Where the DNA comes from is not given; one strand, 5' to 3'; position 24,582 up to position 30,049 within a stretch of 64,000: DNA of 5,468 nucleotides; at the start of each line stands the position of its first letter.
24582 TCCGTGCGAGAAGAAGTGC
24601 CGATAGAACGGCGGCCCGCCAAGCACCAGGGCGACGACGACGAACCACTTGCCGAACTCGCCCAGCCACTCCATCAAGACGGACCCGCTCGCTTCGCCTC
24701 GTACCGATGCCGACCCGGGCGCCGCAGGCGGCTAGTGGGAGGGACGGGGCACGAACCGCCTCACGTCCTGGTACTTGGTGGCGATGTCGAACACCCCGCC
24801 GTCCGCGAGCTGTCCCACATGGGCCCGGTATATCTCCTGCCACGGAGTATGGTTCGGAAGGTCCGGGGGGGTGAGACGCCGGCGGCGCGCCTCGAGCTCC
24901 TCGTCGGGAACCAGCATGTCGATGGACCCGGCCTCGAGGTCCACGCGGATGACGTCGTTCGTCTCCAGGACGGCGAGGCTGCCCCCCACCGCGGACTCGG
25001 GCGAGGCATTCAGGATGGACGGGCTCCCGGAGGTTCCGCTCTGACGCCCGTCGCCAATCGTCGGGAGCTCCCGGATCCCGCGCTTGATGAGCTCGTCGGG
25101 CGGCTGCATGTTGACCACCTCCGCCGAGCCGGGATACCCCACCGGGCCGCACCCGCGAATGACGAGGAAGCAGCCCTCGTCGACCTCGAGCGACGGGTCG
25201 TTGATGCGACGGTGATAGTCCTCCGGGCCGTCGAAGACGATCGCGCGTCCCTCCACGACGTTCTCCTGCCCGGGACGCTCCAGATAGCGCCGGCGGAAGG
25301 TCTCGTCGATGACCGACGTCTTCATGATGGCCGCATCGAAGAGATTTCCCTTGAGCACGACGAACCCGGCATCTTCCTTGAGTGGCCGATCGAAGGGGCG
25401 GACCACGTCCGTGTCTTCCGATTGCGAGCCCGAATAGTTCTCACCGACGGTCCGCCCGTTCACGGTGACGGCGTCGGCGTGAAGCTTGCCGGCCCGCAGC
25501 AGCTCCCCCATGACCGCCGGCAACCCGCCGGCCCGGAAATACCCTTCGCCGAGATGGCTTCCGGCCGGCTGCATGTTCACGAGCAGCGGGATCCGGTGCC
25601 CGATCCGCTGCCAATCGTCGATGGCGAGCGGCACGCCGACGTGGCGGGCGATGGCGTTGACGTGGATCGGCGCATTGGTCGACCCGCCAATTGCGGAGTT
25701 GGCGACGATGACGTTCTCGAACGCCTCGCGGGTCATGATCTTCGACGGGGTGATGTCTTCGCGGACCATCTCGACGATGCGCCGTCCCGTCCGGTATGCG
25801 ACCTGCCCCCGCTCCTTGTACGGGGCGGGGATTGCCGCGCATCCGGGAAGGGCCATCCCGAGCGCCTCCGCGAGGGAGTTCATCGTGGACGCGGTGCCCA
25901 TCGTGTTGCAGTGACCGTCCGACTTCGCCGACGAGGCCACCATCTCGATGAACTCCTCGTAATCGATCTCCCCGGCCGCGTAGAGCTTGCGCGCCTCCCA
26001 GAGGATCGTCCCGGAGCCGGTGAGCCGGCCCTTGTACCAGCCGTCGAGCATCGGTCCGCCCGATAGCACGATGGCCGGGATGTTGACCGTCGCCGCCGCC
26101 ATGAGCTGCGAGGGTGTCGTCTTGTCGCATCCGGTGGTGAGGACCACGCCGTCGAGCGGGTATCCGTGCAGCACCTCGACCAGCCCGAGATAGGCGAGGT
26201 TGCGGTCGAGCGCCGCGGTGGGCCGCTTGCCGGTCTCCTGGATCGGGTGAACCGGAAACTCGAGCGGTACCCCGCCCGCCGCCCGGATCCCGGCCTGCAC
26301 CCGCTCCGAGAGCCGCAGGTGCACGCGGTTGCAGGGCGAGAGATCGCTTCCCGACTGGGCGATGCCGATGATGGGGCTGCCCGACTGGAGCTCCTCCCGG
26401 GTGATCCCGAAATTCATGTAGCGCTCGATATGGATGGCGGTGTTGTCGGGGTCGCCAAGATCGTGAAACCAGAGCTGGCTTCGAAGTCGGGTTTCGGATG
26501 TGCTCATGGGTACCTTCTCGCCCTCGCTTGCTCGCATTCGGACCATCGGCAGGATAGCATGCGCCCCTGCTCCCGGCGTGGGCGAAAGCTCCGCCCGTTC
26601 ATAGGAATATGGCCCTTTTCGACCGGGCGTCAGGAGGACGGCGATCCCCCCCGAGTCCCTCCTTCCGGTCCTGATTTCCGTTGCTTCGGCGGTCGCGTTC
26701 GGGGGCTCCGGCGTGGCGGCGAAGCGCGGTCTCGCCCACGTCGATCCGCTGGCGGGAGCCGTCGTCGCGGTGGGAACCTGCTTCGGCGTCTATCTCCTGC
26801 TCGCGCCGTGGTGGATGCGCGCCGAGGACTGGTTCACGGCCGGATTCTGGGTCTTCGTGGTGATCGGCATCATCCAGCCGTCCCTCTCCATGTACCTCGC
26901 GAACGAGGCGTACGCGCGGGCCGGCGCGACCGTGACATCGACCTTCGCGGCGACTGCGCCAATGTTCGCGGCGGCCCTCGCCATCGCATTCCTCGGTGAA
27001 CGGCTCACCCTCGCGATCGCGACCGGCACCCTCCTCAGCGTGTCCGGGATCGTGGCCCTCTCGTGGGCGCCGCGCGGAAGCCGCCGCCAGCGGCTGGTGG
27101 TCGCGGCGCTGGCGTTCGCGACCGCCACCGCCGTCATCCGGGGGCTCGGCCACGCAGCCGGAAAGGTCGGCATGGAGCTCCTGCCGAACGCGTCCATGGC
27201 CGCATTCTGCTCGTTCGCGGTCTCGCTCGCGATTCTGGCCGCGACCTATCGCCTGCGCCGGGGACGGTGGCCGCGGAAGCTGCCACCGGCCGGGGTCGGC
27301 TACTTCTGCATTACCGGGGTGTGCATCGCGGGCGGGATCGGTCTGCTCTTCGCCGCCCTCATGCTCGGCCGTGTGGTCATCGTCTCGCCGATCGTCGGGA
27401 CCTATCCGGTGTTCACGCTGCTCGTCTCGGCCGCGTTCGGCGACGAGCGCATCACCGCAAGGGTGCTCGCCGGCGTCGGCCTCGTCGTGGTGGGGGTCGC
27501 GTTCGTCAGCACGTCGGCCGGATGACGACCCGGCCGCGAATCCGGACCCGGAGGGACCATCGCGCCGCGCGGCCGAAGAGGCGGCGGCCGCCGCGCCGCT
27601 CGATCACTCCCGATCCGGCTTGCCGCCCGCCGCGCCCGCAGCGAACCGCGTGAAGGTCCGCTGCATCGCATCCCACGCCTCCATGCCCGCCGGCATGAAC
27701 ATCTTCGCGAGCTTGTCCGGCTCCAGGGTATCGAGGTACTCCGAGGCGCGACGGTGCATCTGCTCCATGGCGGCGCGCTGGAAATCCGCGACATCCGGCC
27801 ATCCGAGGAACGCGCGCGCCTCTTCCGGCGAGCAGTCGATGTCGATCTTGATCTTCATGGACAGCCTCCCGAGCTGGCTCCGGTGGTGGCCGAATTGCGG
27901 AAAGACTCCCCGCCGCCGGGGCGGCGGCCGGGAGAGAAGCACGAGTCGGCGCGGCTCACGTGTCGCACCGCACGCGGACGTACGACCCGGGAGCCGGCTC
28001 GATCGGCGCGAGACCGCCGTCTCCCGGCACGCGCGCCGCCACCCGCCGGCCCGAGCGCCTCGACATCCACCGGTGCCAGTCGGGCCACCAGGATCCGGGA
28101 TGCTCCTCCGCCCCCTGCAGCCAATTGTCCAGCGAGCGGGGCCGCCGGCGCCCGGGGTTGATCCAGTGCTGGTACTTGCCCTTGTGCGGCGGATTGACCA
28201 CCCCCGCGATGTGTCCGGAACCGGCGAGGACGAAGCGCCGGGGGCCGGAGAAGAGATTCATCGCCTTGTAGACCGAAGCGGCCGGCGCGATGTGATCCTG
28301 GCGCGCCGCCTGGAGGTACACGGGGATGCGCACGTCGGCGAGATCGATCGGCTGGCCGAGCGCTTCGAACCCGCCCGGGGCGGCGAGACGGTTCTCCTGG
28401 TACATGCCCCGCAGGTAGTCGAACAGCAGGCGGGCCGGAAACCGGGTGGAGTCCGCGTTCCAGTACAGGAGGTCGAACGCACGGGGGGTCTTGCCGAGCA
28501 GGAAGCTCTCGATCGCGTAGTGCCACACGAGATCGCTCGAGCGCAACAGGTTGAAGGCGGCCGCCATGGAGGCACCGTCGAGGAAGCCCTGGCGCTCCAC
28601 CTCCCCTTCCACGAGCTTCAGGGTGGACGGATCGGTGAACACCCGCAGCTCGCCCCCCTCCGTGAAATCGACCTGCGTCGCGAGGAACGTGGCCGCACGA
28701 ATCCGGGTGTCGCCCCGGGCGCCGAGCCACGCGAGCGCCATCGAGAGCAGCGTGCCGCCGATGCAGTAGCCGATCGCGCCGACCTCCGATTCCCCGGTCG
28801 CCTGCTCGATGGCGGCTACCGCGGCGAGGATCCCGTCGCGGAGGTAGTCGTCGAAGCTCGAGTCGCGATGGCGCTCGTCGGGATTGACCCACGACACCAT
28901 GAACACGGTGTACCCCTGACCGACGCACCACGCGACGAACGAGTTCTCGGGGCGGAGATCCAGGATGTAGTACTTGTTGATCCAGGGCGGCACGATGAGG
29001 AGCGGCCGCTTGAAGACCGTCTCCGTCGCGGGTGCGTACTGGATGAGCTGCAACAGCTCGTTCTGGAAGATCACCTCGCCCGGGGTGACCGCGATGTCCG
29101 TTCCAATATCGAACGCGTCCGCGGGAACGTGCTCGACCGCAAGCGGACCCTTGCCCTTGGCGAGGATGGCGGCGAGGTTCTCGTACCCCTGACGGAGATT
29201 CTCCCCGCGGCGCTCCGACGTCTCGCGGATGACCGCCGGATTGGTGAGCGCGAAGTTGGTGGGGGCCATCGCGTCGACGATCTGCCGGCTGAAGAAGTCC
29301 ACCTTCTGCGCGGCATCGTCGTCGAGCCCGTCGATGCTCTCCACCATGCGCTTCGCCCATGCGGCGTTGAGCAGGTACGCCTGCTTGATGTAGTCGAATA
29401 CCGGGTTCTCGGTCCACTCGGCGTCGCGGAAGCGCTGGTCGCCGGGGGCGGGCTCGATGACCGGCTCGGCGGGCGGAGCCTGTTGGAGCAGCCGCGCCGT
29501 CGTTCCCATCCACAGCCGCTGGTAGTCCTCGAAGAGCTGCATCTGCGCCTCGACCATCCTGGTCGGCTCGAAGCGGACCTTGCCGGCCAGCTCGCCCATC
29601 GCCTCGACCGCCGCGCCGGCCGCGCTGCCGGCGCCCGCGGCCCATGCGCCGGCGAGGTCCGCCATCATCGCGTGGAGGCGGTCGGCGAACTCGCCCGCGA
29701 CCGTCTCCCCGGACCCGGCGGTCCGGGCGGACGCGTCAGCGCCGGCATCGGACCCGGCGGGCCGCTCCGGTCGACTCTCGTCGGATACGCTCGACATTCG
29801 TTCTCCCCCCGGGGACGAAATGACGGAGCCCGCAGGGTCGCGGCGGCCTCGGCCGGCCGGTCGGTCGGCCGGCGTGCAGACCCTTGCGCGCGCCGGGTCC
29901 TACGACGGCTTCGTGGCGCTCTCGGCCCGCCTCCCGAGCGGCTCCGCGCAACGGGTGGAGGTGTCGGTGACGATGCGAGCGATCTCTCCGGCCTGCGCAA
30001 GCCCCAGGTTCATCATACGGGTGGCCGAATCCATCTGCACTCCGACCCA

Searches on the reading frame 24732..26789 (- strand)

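Call 58: search_protein_families(library=pfam, max_evalue=0.001, proteins=[window:24732-26789:-])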
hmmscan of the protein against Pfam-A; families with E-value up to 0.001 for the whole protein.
window:24732-26789:- (685 aa): 2 families
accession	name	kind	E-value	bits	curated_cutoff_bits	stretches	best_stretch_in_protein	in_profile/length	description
PF00920.27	ILVD_EDD_N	-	8e-105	350.9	27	1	139-451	2-316/316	Dihydroxy-acid/6-phosphogluconate dehydratase N-terminal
PF24877.1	ILV_EDD_C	-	5.2e-47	160.2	27.7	1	461-664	1-190/191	Dihydroxy-acid/6-phosphogluconate dehydratase C-terminal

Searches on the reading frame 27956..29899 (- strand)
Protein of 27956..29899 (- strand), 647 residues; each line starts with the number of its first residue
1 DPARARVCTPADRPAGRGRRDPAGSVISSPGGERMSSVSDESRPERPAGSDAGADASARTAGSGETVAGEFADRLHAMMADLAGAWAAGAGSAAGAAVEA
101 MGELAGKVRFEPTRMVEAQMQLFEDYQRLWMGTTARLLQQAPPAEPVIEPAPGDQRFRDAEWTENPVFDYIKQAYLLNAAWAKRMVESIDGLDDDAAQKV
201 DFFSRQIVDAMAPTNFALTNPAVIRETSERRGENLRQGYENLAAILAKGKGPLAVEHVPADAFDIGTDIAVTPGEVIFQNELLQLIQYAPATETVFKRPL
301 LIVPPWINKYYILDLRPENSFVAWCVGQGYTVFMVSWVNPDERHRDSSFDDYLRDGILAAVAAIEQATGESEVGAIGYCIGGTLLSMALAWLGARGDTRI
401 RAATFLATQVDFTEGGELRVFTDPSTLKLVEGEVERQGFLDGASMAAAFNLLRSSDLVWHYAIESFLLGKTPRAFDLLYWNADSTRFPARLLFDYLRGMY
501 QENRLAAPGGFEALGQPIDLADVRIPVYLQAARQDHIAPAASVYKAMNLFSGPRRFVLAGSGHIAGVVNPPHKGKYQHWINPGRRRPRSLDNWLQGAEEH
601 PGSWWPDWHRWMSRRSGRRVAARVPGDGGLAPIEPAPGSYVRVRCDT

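Call 58: search_protein_families(library=pfam, max_evalue=0.001, proteins=[window:27956-29899:-])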
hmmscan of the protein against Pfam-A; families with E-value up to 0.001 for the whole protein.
window:27956-29899:- (647 aa): 3 families
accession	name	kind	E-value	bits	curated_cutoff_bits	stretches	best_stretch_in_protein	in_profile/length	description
PF07167.19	PhaC_N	-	7.5e-71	237.8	23.7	1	154-325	2-173/173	Poly-beta-hydroxybutyrate polymerase (PhaC) N-terminus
PF00561.26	Abhydrolase_1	-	1.8e-13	51.2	25.8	1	328-569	26-244/245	alpha/beta hydrolase fold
PF01738.24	DLH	-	0.00017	21.7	21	0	350-389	74-114/217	Dienelactone hydrolase family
